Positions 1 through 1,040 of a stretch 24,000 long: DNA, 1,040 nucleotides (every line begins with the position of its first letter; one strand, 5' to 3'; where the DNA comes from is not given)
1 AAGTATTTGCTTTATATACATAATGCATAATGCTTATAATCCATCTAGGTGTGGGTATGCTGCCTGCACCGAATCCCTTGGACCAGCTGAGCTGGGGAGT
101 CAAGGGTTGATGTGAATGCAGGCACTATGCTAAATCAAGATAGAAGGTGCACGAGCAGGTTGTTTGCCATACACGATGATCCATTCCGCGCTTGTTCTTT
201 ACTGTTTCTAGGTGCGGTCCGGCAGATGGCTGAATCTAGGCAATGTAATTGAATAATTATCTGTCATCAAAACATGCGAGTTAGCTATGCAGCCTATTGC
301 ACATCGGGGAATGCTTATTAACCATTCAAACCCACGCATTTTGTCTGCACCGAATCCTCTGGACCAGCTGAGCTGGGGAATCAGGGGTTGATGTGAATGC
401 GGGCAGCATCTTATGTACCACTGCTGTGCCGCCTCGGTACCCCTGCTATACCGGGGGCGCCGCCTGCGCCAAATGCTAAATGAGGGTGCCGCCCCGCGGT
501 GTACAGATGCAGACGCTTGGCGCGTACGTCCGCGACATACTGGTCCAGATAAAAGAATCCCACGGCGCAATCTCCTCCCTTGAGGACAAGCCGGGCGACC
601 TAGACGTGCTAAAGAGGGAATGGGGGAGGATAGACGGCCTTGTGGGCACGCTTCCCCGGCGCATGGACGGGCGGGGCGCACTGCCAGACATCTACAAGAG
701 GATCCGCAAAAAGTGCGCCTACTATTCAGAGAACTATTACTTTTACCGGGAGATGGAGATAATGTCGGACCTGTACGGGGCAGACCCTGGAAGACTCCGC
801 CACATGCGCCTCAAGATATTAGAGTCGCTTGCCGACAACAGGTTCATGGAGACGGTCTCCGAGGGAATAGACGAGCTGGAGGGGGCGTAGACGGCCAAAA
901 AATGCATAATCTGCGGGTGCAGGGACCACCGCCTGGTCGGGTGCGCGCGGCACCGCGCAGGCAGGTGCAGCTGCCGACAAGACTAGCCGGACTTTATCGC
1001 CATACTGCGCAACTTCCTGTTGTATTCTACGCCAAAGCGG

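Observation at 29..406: Two paralogous promoter + 62-nt hairpin units whose differences preserve base pairing: candidate unclassified small RNA family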

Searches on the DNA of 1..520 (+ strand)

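Call 5: search_rna_families(source=window, start=1, end=520, threshold=evalue, max_evalue=10, show_alignments=4)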
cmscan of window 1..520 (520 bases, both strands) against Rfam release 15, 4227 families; matches with E-value up to 10: 6.
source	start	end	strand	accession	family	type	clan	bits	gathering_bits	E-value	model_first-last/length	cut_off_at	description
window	244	274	-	RF00440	SNORD37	Gene; snRNA; snoRNA; CD-box;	-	15.7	45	3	1-65/65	no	Small nucleolar RNA SNORD37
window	38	142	+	RF03565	mir-1282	Gene; miRNA;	-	15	107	5.7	1-101/101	no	mir-1282 microRNA precursor family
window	492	514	-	RF02246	Six3os1_1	Gene; lncRNA;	-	13.4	50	1.7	65-87/87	no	Six3os1 conserved region 1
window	242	331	+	RF02849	Ysr197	Gene; sRNA;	-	12.8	167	0.96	1-254/254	no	Yersinia sRNA 197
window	481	520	-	RF02463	Ms_AS-1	Gene; sRNA;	-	12.2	37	9.4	55-98/98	5'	Mycobacterium sRNA Ms_AS-1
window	406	478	-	RF00195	RsmY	Gene; sRNA;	CL00106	10.9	57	3.4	1-121/121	no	RsmY RNA family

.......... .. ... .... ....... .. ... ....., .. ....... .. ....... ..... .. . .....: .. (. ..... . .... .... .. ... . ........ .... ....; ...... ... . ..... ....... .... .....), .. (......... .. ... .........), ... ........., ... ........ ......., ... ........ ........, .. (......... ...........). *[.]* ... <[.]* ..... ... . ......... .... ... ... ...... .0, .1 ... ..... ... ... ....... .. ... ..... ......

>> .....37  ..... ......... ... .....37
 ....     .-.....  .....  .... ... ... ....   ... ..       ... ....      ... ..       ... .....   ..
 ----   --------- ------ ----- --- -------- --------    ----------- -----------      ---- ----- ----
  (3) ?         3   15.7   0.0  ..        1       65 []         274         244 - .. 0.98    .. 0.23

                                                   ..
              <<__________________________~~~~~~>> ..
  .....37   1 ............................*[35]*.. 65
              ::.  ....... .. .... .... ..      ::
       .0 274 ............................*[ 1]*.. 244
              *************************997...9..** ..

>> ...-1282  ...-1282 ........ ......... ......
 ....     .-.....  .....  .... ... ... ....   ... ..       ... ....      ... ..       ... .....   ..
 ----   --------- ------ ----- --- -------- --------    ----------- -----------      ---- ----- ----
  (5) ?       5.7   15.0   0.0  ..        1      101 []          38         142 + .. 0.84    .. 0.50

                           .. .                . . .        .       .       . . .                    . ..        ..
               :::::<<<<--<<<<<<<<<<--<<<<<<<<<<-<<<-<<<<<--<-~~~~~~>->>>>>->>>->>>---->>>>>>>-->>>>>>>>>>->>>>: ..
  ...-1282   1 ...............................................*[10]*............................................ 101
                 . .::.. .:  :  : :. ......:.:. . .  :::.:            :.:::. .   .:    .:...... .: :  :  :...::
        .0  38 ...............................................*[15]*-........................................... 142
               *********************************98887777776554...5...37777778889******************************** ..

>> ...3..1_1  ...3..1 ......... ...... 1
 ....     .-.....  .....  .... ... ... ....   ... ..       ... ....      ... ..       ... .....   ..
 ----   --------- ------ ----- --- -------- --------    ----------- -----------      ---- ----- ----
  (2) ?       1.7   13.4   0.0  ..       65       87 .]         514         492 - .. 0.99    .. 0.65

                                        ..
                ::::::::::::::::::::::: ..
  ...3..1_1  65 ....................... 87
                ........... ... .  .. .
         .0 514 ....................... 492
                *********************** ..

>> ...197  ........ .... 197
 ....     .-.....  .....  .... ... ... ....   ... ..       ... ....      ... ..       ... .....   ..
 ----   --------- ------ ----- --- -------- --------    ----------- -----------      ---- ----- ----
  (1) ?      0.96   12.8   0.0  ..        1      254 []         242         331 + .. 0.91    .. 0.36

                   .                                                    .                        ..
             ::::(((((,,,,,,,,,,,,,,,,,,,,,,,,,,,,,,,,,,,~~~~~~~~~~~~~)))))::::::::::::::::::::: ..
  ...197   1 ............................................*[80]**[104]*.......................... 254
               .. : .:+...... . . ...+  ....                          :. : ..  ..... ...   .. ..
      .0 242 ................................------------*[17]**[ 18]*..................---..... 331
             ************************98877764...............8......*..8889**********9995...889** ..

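Call 30: build_rna_model(alignment_id=A1, structure=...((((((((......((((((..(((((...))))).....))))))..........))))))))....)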
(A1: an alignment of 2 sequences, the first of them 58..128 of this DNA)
Model R1 built from alignment A1 (2 sequences, 71 columns); structure: as given.
model positions 71; base pairs 19; branch points 0; effective number of sequences 1.33; information 0.793 bits per position. Calibrated on 0.2 Mb of random sequence (short: E-values are rough).
structure used (alignment columns):
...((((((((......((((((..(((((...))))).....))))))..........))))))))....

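Call 32: search_with_rna_model(model_id=R1, sources=[window, L001, L002, L003, L004, L008, L009, L010, L099, L100], max_evalue=10, show_alignments=4)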
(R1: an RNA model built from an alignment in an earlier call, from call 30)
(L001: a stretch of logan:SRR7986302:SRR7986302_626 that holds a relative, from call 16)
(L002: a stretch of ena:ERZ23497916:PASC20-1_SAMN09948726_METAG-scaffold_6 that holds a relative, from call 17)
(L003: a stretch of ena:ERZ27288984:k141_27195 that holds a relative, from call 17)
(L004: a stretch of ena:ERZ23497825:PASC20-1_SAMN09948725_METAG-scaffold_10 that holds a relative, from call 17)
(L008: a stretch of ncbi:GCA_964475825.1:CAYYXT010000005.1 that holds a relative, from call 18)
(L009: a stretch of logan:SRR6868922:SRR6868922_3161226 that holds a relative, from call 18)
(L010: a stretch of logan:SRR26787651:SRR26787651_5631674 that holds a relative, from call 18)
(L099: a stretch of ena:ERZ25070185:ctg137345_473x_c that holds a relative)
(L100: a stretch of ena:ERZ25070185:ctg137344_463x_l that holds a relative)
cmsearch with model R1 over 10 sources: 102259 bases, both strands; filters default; matches with E-value up to 10: 4.
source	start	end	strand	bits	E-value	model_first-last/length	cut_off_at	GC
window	58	128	+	102.5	1.3e-30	1-71/71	no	0.56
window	339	409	+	100.9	4.3e-30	1-71/71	no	0.55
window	57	127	-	17.8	0.0081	1-71/71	no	0.56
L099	12266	12302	+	10.1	2.6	18-57/71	no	0.65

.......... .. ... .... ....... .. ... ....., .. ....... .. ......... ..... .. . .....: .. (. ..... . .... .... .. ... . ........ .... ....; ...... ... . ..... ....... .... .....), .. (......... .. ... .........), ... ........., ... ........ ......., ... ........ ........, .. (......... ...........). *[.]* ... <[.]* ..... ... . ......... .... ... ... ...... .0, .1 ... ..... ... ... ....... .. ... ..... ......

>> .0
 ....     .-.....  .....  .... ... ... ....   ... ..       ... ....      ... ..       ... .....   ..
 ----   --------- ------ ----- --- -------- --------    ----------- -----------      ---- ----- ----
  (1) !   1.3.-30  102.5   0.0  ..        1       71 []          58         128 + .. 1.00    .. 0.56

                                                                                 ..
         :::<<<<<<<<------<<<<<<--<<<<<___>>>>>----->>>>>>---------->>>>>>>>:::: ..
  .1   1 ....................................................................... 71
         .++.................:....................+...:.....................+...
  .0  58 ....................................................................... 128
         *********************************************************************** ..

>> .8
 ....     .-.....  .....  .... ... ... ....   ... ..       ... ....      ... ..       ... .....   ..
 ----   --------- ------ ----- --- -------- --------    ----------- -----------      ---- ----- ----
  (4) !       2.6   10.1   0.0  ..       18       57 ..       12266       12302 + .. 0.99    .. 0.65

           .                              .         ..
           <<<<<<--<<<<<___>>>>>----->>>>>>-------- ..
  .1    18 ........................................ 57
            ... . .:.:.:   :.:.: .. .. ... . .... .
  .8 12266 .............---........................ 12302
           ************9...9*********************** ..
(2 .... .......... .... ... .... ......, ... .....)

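Call 51: search_rna_families(source=window, start=55, end=130, threshold=evalue, max_evalue=10, show_alignments=3)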
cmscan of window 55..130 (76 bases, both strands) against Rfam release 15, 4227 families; matches with E-value up to 10: 0.
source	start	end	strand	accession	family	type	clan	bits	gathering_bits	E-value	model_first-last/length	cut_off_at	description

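Call 52: search_rna_families(source=window, start=336, end=411, threshold=evalue, max_evalue=10, show_alignments=3)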
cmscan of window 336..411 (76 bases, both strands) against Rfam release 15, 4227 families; matches with E-value up to 10: 3.
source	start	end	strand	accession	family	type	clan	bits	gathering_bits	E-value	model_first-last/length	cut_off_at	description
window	344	411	-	RF03874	mir-8834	Gene; miRNA;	-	14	39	2.9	38-105/105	5'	mir-8834 microRNA precursor family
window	336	365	-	RF03948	mir-5045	Gene; miRNA;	-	11.6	80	5.8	1-30/57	3'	mir-5045 microRNA precursor family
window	339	370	+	RF02246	Six3os1_1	Gene; lncRNA;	-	7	50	9.5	61-87/87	no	Six3os1 conserved region 1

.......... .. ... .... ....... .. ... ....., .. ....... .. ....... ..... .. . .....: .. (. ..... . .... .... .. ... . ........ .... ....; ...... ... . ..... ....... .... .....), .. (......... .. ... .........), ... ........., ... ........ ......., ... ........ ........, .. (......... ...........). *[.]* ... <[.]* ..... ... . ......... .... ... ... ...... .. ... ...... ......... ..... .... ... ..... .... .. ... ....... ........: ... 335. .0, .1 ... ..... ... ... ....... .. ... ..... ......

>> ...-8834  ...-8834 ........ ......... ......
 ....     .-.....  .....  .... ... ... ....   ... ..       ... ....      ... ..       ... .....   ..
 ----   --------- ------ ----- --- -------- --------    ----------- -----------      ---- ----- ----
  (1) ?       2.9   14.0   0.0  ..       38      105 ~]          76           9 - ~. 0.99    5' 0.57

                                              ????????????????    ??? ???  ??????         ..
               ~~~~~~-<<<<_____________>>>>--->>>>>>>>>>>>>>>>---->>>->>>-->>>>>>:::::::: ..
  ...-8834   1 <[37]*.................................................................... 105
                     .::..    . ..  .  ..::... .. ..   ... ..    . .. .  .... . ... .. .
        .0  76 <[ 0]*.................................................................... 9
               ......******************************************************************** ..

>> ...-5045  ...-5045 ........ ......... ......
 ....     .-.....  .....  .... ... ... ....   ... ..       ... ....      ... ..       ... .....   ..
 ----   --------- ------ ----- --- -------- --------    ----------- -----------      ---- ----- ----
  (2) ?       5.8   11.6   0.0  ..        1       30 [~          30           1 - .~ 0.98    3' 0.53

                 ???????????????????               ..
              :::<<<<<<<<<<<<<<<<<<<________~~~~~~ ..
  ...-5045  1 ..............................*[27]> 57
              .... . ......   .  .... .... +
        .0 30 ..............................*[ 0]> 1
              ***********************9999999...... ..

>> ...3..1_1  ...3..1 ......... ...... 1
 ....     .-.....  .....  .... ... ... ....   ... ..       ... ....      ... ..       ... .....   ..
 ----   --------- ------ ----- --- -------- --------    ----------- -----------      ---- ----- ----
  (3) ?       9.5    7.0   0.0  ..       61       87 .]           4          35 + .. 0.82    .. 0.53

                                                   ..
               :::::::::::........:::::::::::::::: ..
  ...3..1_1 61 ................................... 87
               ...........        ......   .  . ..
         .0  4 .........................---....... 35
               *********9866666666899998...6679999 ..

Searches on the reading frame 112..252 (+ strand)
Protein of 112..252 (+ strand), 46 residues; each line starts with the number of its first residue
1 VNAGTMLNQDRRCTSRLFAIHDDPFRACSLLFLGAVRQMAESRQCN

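Call 13: search_protein_families(library=pfam, proteins=[window:112-252:+], max_evalue=0.1)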
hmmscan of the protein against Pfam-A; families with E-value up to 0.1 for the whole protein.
window:112-252:+ (46 aa): 0 families

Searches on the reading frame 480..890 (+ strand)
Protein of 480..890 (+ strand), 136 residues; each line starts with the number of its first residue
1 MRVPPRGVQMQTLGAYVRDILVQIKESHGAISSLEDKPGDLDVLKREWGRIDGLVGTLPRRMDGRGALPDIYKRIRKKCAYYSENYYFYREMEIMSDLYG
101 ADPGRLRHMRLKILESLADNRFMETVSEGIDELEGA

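Call 13: search_protein_families(library=pfam, proteins=[window:480-890:+], max_evalue=0.1)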
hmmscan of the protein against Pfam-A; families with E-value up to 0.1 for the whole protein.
window:480-890:+ (136 aa): 0 families

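Call 15: find_homologous_proteins(query=window:507-890:+)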
Query window:507-890:+ (127 aa): 93 proteins with E <= 0.001 among 113 candidates.
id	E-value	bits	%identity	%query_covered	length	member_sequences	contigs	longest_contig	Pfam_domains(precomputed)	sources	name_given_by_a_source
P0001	1.8e-38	150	54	98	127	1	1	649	-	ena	-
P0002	1.8e-38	150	54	98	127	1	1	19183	-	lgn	-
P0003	1.1e-37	147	52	98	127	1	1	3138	-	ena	-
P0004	2.1e-37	146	52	98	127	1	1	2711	-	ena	-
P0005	1.2e-33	134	48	98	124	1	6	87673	-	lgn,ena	-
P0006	8.9e-21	93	40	98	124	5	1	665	-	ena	-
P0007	2.5e-20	91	40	98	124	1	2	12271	-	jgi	-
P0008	2.8e-20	91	40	98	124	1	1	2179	-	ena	-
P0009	3.0e-20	91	42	98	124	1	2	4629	-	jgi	jgi:hypothetical protein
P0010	3.4e-20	91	40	98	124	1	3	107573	-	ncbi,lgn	-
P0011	5.2e-20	90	39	98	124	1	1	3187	-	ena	-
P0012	6.2e-20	90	40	98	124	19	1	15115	-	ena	-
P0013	6.9e-20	90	40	98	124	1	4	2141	-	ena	-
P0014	7.1e-20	90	39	98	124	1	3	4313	-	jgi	-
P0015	7.2e-20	90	39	98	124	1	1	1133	-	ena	-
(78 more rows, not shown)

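Call 16: find_encoding_contigs(protein=P0002, flank=4000, max_places=3)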
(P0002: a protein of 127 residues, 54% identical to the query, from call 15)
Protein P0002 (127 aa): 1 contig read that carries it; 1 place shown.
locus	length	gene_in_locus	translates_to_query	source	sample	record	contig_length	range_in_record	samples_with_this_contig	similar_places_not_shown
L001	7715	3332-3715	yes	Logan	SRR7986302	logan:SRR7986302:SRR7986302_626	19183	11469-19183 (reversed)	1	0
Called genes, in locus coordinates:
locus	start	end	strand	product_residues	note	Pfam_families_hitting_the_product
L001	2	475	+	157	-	?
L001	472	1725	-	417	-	PF01595:CNNM, PF00571:CBS (weak), PF03471:CorC_HlyC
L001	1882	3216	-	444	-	PF00291:PALP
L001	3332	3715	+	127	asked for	-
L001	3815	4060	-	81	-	-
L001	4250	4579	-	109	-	-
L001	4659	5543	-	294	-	-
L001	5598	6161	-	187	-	-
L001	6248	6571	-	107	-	PF12172:zf-ChsH2 (weak)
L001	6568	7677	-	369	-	PF00108:Thiolase_N (weak), PF02803:Thiolase_C, PF22691:Thiolase_C_1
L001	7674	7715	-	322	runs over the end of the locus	PF00296:Bac_luciferase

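Call 17: find_encoding_contigs(protein=P0005, flank=4000, max_places=6)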
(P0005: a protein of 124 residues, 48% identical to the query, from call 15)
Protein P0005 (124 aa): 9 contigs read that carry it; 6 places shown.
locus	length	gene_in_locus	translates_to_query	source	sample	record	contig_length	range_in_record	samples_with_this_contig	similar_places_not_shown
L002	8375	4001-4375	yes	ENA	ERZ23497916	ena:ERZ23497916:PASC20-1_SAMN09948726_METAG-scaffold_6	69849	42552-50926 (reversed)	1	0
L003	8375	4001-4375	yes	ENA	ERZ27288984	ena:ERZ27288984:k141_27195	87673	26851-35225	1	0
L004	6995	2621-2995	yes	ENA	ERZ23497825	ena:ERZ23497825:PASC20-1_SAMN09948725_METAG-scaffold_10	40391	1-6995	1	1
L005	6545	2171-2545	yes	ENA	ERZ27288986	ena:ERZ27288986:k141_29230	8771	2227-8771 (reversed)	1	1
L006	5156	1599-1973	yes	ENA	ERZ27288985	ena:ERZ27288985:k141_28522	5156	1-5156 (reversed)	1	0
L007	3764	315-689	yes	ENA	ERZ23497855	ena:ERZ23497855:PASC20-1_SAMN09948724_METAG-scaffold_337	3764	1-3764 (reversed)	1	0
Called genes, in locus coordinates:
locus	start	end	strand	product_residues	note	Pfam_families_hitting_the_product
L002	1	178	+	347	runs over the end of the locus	-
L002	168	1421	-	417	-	PF01595:CNNM, PF00571:CBS (weak), PF03471:CorC_HlyC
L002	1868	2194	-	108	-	-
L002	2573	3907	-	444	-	PF00291:PALP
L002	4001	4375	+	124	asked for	-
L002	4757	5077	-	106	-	-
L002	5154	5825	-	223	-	-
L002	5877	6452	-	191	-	PF01870:Hjc (weak)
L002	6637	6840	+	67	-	-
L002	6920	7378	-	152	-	-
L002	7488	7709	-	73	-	-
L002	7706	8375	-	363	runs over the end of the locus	PF09566:RE_SacI_N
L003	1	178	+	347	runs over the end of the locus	-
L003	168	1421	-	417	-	PF01595:CNNM, PF00571:CBS (weak), PF03471:CorC_HlyC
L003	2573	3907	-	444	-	PF00291:PALP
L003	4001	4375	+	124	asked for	-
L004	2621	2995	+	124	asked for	-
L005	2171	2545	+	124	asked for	-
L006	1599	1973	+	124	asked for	-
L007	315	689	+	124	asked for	-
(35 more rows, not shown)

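Call 18: find_encoding_contigs(protein=P0010, flank=4000, max_places=3)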
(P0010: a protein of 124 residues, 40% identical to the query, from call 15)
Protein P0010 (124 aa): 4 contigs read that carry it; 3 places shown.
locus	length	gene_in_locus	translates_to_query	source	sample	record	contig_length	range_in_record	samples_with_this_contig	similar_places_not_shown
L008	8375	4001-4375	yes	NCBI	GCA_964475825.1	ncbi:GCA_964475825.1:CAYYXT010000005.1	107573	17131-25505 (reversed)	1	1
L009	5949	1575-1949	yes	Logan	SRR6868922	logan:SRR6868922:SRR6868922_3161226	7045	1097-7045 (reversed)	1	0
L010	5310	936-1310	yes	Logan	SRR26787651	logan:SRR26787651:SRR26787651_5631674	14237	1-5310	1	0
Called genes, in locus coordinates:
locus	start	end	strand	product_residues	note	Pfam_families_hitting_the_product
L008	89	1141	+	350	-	-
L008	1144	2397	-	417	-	PF01595:CNNM, PF00571:CBS (weak), PF03471:CorC_HlyC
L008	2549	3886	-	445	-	PF00291:PALP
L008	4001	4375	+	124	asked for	-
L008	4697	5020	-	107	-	-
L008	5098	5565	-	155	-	-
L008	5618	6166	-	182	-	PF01870:Hjc (faint)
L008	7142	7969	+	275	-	-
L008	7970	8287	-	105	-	PF12172:zf-ChsH2 (weak)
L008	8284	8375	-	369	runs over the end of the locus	PF00108:Thiolase_N, PF02803:Thiolase_C, PF22691:Thiolase_C_1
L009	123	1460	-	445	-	PF00291:PALP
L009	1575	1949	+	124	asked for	-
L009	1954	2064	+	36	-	-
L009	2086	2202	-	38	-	-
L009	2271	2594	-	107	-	-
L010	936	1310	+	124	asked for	-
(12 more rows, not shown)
